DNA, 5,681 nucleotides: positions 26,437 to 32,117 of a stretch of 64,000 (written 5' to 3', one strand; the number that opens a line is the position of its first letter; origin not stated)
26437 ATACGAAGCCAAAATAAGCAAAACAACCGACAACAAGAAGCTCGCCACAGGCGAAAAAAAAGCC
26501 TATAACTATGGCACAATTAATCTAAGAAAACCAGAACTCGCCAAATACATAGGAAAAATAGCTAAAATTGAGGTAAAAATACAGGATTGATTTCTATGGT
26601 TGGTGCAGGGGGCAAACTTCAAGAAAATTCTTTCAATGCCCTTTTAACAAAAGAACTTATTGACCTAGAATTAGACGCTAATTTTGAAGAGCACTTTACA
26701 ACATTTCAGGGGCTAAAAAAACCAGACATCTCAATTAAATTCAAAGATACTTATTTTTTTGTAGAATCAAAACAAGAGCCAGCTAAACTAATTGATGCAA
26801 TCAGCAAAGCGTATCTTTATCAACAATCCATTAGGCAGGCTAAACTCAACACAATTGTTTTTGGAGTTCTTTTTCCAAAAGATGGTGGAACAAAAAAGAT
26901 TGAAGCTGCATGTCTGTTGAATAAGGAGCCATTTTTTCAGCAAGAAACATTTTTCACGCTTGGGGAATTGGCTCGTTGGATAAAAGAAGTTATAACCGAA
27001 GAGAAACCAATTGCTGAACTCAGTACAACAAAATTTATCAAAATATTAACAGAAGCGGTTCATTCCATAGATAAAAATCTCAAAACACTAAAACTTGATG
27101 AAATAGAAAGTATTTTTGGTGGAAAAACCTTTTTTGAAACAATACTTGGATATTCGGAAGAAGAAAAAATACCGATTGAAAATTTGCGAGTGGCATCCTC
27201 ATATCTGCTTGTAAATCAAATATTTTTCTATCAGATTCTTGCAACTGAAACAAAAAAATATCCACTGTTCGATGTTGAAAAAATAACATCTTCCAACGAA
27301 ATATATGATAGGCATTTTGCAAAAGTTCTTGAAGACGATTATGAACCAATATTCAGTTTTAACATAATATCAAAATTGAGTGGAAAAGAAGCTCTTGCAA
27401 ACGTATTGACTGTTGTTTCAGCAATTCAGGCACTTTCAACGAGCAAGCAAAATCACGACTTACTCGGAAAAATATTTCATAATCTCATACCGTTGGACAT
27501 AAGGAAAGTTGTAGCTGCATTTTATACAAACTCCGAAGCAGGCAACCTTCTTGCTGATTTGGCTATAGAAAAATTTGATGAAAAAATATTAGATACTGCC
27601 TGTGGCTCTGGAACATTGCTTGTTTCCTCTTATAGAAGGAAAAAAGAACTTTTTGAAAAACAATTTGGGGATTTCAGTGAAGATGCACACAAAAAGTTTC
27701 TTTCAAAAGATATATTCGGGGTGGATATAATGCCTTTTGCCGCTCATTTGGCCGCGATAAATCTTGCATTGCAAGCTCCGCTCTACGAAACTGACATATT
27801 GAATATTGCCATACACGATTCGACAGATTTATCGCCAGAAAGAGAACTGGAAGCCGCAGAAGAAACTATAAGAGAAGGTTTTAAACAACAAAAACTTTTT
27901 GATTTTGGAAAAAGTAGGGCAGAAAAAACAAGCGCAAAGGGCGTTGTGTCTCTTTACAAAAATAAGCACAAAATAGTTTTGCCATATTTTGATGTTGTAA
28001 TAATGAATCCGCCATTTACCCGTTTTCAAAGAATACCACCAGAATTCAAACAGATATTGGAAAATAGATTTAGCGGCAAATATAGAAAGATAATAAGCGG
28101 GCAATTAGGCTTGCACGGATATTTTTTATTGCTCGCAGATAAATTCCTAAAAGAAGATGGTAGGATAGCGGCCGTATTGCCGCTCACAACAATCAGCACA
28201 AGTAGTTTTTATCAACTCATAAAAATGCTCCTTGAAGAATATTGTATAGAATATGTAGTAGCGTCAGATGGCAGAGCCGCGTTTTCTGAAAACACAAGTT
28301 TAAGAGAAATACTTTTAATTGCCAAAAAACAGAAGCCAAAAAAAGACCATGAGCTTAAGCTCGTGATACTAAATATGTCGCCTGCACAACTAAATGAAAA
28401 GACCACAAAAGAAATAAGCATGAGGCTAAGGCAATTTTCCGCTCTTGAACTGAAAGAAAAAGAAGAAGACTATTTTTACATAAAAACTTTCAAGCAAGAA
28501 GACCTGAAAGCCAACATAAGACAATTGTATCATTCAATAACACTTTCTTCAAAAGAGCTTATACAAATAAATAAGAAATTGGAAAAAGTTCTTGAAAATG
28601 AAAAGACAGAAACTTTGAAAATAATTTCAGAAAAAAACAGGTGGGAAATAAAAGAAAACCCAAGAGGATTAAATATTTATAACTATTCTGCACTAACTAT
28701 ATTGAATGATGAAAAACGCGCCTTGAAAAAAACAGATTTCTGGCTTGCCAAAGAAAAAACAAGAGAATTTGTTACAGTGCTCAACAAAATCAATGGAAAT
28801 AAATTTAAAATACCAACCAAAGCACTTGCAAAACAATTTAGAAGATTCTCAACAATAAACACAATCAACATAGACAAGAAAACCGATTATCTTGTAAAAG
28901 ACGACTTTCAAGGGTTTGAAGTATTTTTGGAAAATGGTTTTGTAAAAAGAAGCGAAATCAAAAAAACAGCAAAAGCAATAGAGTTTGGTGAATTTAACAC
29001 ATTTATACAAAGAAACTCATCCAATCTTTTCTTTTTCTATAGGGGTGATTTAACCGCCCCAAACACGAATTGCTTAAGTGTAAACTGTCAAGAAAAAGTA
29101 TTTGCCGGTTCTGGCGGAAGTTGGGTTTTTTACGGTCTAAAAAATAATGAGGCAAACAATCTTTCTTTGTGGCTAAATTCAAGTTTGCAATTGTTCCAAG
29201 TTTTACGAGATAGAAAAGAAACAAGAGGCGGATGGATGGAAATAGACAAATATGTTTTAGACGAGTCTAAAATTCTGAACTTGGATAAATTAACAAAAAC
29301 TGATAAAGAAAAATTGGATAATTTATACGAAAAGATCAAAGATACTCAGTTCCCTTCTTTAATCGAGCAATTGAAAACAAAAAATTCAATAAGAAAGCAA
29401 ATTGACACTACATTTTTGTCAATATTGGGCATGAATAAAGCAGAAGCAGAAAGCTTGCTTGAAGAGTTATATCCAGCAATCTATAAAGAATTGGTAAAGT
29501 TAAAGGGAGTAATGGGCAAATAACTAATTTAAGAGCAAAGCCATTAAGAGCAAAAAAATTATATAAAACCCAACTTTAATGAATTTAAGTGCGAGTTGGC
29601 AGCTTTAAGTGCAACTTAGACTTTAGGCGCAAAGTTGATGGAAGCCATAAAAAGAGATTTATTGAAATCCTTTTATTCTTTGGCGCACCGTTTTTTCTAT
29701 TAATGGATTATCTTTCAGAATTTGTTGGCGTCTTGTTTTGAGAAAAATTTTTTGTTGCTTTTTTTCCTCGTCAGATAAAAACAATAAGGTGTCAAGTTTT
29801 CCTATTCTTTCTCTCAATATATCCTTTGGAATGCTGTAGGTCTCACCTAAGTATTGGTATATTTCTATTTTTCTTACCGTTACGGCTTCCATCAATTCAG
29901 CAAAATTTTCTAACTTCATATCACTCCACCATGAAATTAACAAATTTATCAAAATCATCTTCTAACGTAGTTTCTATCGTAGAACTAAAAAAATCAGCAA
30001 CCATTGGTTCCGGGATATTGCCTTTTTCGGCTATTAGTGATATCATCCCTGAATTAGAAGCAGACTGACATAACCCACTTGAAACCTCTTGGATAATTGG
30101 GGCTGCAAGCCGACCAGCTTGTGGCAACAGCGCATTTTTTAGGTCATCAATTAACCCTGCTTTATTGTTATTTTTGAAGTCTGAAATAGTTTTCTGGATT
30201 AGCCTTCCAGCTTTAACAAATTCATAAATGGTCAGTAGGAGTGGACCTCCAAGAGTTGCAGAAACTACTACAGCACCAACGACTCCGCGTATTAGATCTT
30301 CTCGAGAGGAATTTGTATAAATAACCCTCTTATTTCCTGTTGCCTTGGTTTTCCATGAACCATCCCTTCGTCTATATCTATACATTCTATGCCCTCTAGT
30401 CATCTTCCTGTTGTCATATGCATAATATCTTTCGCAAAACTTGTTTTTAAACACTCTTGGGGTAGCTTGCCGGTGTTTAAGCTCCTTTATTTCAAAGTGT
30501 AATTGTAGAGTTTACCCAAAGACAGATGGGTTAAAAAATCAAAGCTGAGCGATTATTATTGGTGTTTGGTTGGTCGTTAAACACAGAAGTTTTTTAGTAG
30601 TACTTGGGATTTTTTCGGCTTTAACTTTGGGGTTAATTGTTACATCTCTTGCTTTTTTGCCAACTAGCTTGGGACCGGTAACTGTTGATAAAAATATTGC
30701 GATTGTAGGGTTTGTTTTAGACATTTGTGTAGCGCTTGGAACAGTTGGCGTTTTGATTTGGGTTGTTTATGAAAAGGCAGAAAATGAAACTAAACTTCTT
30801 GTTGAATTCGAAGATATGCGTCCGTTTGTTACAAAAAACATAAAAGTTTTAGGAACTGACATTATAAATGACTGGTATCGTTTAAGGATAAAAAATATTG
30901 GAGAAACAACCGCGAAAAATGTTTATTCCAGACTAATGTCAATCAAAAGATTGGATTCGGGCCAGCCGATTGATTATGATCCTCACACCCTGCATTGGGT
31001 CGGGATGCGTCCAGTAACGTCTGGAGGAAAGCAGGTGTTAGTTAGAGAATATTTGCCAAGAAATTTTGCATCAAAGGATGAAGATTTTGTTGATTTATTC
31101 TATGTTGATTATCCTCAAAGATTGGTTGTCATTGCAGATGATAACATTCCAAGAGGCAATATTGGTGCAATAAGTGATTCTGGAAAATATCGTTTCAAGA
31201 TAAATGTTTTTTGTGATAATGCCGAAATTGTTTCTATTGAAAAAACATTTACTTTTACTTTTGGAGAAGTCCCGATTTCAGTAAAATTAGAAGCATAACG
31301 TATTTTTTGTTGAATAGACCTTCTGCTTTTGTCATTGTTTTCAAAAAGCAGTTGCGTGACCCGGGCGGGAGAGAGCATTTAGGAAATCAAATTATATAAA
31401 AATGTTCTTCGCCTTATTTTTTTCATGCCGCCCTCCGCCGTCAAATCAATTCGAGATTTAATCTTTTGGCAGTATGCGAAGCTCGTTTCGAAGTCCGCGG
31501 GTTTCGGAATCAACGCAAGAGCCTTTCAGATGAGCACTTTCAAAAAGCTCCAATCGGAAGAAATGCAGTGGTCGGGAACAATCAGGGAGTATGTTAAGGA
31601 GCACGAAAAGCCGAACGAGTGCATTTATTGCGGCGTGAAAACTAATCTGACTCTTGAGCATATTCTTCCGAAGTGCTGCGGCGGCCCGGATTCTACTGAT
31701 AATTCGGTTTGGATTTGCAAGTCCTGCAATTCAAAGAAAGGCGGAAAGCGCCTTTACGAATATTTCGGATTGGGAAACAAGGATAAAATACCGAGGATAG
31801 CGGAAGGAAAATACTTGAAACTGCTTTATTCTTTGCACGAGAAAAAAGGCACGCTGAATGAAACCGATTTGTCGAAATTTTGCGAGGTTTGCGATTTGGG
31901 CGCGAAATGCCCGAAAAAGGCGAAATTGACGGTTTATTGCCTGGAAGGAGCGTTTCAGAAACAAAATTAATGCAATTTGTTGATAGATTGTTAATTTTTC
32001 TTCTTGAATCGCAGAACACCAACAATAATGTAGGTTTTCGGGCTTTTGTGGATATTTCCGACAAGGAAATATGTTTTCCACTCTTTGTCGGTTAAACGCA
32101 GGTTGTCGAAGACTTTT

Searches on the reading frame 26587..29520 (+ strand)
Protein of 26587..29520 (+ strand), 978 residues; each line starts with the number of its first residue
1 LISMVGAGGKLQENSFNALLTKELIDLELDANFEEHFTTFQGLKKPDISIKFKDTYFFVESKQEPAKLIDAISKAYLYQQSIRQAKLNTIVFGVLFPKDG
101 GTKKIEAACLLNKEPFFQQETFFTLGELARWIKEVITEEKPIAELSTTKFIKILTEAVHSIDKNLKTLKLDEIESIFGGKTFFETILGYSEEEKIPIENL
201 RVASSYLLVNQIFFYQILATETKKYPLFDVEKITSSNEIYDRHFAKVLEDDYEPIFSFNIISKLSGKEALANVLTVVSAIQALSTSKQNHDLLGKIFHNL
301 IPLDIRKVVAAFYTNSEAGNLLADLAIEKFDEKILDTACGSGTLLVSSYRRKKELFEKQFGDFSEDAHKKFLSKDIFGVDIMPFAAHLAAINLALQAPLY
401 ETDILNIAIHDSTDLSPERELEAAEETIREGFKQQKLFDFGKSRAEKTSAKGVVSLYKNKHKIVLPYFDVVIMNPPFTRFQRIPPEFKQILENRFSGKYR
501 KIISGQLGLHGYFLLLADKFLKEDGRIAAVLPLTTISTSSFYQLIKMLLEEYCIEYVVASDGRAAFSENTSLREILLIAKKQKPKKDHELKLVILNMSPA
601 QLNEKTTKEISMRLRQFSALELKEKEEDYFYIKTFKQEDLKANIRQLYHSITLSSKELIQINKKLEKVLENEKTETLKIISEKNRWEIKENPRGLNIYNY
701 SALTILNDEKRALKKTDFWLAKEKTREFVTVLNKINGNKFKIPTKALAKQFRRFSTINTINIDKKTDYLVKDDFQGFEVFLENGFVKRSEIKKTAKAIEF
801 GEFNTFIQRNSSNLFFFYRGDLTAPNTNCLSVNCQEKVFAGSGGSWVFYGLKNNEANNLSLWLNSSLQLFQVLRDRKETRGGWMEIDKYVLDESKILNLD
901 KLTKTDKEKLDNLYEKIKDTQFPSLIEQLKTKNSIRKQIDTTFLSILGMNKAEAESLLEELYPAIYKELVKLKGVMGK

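Call 4: search_protein_families(library=pfam, proteins=[window:26587-29520:+], max_evalue=0.1)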
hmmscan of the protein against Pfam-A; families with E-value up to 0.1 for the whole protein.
window:26587-29520:+ (978 aa): 5 families
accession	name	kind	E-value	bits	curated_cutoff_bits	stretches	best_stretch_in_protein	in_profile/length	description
PF02384.22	N6_Mtase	-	3.6e-18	66.4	20.4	2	307-411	23-113/311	N-6 DNA Methylase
PF07669.17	Eco57I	-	3.1e-15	57.1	25.3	1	375-562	2-167/171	Eco57I restriction-modification methylase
PF20473.4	MmeI_Mtase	-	1.3e-05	24.9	27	1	331-403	20-92/259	MmeI, DNA-methyltransferase domain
PF05175.20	MTS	-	0.015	15.4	23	0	467-480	98-111/170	Methyltransferase small domain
PF01170.24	UPF0020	-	0.023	14.9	22.3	0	325-477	23-131/197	RMKL-like, methyltransferase domain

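Call 5: search_protein_families(library=padloc, proteins=[window:26587-29520:+], max_evalue=0.1)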
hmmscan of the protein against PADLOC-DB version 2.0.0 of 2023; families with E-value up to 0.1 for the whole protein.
window:26587-29520:+ (978 aa): 32 families (the best 25 are shown)
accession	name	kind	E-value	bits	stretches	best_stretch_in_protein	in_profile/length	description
PDLC03338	MTase_II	-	2.4e-17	60.9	2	276-393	97-213/604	Type II methyltransferase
PDLC03606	REase_MTase_IIG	-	3.4e-16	56.6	3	458-641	447-639/935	Type IIG restriction enzyme-methyltransferase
PDLC03021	MTase_I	-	5.1e-16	56.6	2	268-395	123-247/491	Type I methyltransferase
PDLC03630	REase_MTase_IIG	-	5.7e-15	52.2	2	268-395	326-468/1100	Type IIG restriction enzyme-methyltransferase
PDLC04134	mad2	-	1e-14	52.2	1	250-589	215-453/492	mads_2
PDLC03348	MTase_II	-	3.9e-14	50.1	2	286-397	197-313/727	Type II methyltransferase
PDLC03267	MTase_II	-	5.1e-12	43.5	1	462-613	101-247/539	Type II methyltransferase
PDLC02525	PglX|PglXI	-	2.5e-10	37.6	1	331-409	284-361/607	PglX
PDLC03025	MTase_I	-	7.8e-10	36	1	271-396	123-242/569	Type I methyltransferase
PDLC03285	MTase_II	-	1.2e-09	35.7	1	468-592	107-227/413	Type II methyltransferase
PDLC03226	MTase_II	-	2.7e-09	34.2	1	465-586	126-240/579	Type II methyltransferase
PDLC02528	PglX|PglXI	-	3.9e-08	29.5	2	331-400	291-360/1125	PglX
PDLC03623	REase_MTase_IIG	-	5.7e-08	29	1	293-400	287-400/1022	Type IIG restriction enzyme-methyltransferase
PDLC02518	PglX|PglXI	-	1.2e-07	27.8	2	332-397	309-374/1412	PglX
PDLC02529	PglX|PglXI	-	1.3e-07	27.8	1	332-478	229-368/1189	PglX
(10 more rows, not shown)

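Call 8: search_protein_families(library=ncbifam, proteins=[window:26587-29520:+], max_evalue=1)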
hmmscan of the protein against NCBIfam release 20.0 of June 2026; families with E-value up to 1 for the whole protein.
window:26587-29520:+ (978 aa): 8 families
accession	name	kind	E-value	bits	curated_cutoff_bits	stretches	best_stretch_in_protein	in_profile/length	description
NF033452.1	BREX_1_MTaseX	exception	9.3e-18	63.5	500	2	331-446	314-429/1210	BREX-1 system adenine-specific DNA-methyltransferase PglX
NF047738.1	antiphage_MADS2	equivalog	1.5e-09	36.7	720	1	275-538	276-522/654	methylation-associated defense system DNA methyltransferase MAD2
NF033454.1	BREX_5_MTaseX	exception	2.6e-08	31.9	900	2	332-397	303-368/1404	BREX-5 system adenine-specific DNA-methyltransferase PglX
NF033455.1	BREX_6_MTaseX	exception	7.5e-06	23.7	900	1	333-398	331-401/1319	BREX-6 system adenine-specific DNA-methyltransferase PglX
NF033451.1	BREX_2_MTaseX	equivalog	4.4e-05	21.4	400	1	333-478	226-369/1185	BREX-2 system adenine-specific DNA-methyltransferase PglX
NF011529.0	PRK14968.1-3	equivalog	0.00064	19.2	162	1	310-353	14-57/198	putative methyltransferase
NF033870.1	VOMP_auto_Cterm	subfamily_domain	0.069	12.5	500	1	653-740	64-151/347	Vomp family autotransporter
NF011528.0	PRK14968.1-2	equivalog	0.58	9.6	171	0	312-349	20-57/205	putative methyltransferase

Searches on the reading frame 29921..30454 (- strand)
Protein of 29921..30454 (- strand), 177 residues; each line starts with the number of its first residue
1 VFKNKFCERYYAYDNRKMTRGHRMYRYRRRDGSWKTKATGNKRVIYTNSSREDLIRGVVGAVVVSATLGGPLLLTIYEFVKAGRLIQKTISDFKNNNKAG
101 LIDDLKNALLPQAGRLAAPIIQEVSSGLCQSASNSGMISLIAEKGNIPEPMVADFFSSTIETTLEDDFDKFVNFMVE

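Call 4: search_protein_families(library=pfam, proteins=[window:29921-30454:-], max_evalue=0.1)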
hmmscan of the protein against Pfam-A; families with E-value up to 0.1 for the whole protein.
window:29921-30454:- (177 aa): 1 family
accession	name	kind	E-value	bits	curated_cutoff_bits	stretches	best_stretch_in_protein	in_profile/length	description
PF13755.11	Sensor_TM1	-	0.067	13.4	26.6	0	44-68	31-55/68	Sensor N-terminal transmembrane domain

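Call 103: search_protein_families(library=padloc, proteins=[window:29921-30451:-], max_evalue=0.01)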
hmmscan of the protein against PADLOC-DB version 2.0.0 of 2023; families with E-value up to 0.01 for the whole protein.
window:29921-30451:- (176 aa): 0 families

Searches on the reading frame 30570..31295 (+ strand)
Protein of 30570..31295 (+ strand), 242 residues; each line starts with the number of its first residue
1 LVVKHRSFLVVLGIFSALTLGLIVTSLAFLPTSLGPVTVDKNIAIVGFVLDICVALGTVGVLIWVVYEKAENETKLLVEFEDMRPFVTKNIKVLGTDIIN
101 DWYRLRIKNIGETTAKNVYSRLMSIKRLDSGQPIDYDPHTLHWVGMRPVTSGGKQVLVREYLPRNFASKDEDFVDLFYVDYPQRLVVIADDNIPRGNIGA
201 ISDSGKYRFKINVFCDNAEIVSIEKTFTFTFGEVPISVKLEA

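Call 4: search_protein_families(library=pfam, proteins=[window:30570-31295:+], max_evalue=0.1)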
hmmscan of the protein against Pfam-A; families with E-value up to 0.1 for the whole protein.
window:30570-31295:+ (242 aa): 0 families

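Call 5: search_protein_families(library=padloc, proteins=[window:30570-31295:+], max_evalue=0.1)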
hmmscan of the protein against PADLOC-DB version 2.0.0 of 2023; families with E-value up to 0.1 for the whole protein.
window:30570-31295:+ (242 aa): 0 families

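Call 8: search_protein_families(library=ncbifam, proteins=[window:30570-31295:+], max_evalue=1)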
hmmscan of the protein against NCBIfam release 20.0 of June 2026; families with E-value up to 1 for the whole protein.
window:30570-31295:+ (242 aa): 2 families
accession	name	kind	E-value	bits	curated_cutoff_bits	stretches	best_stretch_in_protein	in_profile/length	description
NF011409.0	PRK14835.1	equivalog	0.11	11.7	425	1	49-115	81-145/279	isoprenyl transferase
NF038378.1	DNZ54_00345_fm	subfamily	0.15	12.3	40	1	11-77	6-68/124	DNZ54_00345 family protein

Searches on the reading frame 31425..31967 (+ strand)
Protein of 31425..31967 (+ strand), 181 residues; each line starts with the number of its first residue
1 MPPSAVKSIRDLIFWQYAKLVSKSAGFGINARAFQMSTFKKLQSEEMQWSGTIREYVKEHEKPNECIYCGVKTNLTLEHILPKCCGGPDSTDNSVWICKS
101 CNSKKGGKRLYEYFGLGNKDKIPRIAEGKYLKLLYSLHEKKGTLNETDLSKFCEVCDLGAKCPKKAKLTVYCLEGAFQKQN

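Call 4: search_protein_families(library=pfam, proteins=[window:31425-31967:+], max_evalue=0.1)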
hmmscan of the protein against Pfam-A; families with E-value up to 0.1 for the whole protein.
window:31425-31967:+ (181 aa): 3 families
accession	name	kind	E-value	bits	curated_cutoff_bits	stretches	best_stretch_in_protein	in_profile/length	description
PF14279.12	HNH_5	-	2.3e-10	40.7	27.5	1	66-107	1-45/56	HNH endonuclease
PF01844.29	HNH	-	2.4e-07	31.2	21.4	1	66-106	1-45/47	HNH endonuclease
PF13395.12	HNH_4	-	0.00052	20.4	22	1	73-107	16-50/54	HNH endonuclease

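Call 5: search_protein_families(library=padloc, proteins=[window:31425-31967:+], max_evalue=0.1)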
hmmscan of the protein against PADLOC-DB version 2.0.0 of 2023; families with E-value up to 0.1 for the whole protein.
window:31425-31967:+ (181 aa): 24 families
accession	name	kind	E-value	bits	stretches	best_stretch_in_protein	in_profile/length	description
PDLC04259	PDC-M01B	-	1.6e-07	29.6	1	31-108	62-141/277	-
PDLC04266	PDC-M01B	-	2.4e-07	28.6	1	58-108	89-141/281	-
PDLC04248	PDC-M01B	-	0.00012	20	1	48-107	19-80/216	-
PDLC04264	PDC-M01B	-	0.00031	18.6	1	51-108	88-147/282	-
PDLC00340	PtuB1|PtuB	-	0.0006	17.5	1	37-107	39-112/268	Unknown function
PDLC04265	PDC-M01B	-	0.00067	17.1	1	49-105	75-134/277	-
PDLC04251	PDC-M01B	-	0.00068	17.1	1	61-107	97-144/279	-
PDLC04255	PDC-M01B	-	0.00094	16.9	1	65-108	109-154/285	-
PDLC04247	PDC-M01B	-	0.001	17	1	64-105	101-144/286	-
PDLC00315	PtuB1|PtuB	-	0.0013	16.6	1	66-109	33-80/227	Unknown function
PDLC04257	PDC-M01B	-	0.0016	15.8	1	52-108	82-141/287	-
PDLC04246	PDC-M01B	-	0.0017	16.1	1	37-106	64-137/280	-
PDLC04263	PDC-M01B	-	0.0026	15.5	1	35-105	71-143/291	-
PDLC03656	mREase_IV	-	0.0032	15.2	1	73-103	223-253/277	Type IV methyl-directed restriction enzyme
PDLC04253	PDC-M01B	-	0.0042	14.4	1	64-106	106-150/366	-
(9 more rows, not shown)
